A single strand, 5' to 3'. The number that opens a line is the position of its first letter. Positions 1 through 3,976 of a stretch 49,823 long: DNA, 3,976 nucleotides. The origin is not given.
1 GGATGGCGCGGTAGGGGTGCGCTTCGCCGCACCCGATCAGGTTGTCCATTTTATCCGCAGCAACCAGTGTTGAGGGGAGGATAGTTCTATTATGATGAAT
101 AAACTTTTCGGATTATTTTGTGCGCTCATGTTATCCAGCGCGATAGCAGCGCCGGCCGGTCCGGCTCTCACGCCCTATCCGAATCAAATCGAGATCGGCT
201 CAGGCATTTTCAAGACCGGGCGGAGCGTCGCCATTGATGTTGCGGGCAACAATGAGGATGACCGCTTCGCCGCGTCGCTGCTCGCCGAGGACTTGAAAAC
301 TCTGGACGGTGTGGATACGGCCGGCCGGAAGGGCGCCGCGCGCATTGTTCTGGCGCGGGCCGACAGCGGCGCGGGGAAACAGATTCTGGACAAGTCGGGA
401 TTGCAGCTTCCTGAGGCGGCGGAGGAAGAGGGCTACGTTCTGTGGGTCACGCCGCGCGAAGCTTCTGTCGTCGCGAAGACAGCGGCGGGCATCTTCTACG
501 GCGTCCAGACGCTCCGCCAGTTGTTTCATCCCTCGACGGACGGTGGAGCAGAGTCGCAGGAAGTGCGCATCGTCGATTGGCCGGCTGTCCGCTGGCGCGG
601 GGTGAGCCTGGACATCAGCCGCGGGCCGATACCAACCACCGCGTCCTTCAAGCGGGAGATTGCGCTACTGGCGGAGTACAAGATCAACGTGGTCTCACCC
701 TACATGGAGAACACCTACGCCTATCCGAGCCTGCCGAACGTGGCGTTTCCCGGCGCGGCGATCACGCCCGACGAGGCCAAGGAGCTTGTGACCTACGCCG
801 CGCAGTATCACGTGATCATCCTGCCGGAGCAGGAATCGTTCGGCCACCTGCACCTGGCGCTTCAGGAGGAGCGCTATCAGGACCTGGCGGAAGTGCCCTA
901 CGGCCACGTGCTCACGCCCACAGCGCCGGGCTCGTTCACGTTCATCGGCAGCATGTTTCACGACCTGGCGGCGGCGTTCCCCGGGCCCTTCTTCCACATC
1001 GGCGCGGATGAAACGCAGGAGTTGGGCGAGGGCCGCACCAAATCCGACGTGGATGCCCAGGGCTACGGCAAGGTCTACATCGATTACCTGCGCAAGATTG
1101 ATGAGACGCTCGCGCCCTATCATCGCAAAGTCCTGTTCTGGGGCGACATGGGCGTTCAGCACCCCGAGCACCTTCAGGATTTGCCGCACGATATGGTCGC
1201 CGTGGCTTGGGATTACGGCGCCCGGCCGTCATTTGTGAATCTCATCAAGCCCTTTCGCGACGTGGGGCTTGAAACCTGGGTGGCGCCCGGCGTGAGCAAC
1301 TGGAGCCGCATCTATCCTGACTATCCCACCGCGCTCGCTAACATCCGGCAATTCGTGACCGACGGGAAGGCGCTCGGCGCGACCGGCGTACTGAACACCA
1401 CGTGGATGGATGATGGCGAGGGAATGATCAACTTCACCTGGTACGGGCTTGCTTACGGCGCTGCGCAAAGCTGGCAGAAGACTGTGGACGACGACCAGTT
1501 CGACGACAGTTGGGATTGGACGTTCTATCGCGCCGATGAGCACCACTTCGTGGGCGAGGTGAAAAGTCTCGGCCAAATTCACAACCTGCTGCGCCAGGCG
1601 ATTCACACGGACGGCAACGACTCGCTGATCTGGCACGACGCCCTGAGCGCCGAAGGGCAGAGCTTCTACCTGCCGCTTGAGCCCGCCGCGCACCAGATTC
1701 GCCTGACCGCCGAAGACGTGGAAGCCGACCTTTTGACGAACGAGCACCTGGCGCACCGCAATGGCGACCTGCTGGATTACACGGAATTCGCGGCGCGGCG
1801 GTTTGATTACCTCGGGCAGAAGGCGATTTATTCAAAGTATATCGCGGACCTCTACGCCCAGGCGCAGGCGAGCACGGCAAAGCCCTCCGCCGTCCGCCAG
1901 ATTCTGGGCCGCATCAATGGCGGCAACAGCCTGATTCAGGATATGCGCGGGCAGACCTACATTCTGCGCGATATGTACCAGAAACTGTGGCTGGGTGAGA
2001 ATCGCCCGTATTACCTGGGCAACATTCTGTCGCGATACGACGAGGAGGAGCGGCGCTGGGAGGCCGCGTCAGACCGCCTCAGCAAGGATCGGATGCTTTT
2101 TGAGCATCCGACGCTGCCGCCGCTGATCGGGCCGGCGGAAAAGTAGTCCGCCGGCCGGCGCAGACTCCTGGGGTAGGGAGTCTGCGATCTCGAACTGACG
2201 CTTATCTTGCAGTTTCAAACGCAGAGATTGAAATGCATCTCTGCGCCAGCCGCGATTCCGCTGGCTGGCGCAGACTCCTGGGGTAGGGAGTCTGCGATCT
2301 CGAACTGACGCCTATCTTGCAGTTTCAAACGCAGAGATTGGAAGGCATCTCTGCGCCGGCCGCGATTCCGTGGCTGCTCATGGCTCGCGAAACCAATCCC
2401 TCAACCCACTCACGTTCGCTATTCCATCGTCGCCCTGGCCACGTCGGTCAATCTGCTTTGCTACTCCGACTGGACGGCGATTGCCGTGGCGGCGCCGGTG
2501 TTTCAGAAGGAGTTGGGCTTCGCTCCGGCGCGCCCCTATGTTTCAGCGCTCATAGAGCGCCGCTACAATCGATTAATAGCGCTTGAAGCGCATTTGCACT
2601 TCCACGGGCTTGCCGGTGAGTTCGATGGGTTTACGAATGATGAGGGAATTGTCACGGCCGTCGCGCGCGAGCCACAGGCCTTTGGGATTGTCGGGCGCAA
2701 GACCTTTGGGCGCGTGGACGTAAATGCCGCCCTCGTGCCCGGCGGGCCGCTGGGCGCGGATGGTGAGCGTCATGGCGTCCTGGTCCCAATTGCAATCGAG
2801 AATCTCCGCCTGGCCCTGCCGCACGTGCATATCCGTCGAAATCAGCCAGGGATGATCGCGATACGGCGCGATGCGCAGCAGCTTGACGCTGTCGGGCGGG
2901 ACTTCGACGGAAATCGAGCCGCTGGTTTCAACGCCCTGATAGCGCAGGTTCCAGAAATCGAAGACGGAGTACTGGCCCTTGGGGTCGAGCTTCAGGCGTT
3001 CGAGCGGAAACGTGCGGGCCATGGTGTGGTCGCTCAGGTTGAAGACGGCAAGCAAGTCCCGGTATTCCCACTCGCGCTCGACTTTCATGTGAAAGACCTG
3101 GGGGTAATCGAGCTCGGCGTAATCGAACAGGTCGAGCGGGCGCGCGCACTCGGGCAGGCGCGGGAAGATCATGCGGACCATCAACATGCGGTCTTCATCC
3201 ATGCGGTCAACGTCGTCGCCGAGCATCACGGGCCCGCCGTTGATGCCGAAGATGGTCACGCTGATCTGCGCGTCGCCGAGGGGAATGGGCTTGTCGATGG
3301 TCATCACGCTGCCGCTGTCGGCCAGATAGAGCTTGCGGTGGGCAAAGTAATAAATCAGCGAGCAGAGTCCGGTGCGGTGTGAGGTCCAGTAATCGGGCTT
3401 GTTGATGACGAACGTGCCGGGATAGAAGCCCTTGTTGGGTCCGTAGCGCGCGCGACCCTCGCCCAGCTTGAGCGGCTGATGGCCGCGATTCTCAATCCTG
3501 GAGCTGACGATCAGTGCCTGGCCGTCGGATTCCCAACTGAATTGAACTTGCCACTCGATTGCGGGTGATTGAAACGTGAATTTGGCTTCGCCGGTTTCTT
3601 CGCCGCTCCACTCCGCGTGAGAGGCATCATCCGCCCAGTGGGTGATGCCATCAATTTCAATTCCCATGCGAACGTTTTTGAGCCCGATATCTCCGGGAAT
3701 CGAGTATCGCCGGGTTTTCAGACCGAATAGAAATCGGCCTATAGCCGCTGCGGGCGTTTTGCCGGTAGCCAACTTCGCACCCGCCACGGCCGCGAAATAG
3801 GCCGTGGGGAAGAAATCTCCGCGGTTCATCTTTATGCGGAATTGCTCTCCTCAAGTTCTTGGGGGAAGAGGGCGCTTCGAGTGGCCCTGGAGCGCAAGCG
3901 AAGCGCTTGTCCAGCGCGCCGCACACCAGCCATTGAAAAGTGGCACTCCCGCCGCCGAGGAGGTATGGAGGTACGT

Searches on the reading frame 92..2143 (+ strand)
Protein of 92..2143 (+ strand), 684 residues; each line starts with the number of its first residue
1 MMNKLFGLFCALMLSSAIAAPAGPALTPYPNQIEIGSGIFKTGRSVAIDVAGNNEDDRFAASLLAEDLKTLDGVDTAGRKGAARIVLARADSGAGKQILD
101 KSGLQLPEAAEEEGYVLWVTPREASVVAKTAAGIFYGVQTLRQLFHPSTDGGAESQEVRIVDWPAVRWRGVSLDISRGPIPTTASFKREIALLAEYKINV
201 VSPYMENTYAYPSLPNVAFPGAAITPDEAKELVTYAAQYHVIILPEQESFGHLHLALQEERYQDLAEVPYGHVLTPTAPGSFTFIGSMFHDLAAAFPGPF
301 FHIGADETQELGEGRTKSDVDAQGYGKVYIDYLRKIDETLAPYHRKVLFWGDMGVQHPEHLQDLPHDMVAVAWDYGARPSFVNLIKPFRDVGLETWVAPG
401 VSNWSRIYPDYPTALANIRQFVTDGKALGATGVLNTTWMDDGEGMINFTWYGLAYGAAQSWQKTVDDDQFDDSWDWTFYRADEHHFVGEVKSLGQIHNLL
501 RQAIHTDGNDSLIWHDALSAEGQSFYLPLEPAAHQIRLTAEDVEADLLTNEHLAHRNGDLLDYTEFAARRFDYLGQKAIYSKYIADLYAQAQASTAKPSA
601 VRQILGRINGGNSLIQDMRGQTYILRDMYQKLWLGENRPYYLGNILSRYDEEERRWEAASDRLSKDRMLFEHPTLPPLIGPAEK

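Call 60: search_protein_families(library=pfam, proteins=[window:92-2143:+], max_evalue=0.0001)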
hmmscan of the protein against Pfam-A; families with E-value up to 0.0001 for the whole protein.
window:92-2143:+ (684 aa): 2 families
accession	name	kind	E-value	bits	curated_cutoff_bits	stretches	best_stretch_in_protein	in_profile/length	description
PF02838.20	Glyco_hydro_20b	-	2.2e-21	77.3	26.1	1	24-163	2-124/124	Glycosyl hydrolase family 20, domain 2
PF00728.28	Glyco_hydro_20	-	3.5e-16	59.9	22.3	1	167-375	2-241/348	Glycosyl hydrolase family 20, catalytic domain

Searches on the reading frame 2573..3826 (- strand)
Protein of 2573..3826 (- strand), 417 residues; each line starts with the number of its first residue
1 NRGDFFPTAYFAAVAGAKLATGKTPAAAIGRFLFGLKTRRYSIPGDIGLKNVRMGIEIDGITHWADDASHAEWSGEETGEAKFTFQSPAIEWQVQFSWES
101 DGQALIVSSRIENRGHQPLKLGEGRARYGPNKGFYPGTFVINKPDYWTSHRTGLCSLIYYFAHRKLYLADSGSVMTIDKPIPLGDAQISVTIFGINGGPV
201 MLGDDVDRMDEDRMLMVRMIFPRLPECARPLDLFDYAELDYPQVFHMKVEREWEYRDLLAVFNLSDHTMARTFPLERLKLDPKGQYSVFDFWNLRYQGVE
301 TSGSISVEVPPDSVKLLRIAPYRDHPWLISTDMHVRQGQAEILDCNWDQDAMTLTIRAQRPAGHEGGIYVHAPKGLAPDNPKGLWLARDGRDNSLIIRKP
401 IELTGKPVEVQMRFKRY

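Call 60: search_protein_families(library=pfam, proteins=[window:2573-3826:-], max_evalue=0.0001)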
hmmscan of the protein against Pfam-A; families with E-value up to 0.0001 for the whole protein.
window:2573-3826:- (417 aa): 1 family
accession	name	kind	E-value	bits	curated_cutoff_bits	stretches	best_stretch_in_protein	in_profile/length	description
PF17801.7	Melibiase_C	-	7.1e-07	29.7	22.9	1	259-319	18-71/71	Alpha galactosidase C-terminal beta sandwich domain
